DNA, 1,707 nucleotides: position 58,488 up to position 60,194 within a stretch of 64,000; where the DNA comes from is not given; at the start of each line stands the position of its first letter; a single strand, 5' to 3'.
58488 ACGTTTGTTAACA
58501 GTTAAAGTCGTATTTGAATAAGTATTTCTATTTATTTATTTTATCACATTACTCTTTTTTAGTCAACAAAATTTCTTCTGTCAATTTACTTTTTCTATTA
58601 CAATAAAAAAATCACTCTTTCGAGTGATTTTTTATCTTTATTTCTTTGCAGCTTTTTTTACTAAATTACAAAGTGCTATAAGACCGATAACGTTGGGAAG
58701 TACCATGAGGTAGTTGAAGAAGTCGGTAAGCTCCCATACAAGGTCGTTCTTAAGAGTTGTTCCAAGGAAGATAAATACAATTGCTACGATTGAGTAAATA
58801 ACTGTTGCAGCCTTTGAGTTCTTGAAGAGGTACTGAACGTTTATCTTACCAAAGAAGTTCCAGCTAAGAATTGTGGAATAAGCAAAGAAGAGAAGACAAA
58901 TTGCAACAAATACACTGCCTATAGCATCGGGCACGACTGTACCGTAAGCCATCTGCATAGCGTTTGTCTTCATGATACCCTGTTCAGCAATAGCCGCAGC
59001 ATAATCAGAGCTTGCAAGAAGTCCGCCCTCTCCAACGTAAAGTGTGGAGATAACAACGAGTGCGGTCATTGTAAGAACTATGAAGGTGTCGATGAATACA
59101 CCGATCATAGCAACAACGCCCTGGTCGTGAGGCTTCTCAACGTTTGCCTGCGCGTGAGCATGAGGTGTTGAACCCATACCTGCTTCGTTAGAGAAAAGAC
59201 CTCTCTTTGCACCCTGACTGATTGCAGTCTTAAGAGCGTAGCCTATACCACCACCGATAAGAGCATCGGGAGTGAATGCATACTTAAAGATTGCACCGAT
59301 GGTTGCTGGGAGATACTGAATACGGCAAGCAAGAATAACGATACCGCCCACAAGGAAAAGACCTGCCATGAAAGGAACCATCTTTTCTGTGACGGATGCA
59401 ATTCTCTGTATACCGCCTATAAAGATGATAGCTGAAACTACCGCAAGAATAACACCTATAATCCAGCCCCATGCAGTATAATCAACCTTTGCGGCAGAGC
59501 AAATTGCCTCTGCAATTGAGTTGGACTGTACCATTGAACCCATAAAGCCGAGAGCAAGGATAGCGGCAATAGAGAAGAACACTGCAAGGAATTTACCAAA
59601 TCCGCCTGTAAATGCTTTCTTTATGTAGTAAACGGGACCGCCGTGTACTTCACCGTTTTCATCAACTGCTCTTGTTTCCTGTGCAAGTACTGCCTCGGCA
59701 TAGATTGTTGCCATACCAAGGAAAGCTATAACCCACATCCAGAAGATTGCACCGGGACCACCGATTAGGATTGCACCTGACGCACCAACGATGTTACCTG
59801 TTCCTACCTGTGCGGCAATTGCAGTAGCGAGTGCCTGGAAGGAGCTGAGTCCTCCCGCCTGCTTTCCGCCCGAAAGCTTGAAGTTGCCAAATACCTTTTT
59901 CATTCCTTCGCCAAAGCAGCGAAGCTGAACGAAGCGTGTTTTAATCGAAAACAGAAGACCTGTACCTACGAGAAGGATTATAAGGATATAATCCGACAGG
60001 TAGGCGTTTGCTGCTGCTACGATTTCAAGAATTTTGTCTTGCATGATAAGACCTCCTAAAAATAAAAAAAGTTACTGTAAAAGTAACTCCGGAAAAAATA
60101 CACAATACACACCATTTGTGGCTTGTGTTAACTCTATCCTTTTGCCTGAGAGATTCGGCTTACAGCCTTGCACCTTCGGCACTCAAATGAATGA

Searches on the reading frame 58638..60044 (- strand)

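Call 71: search_protein_families(library=pfam, proteins=[window:58638-60044:-], max_evalue=1e-8)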
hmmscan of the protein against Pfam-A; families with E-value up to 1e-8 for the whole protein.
window:58638-60044:- (468 aa): 1 family
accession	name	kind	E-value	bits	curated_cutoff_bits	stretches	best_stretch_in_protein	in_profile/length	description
PF01235.23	Na_Ala_symp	-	1.7e-120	403.4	24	1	61-467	8-377/392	Sodium:alanine symporter family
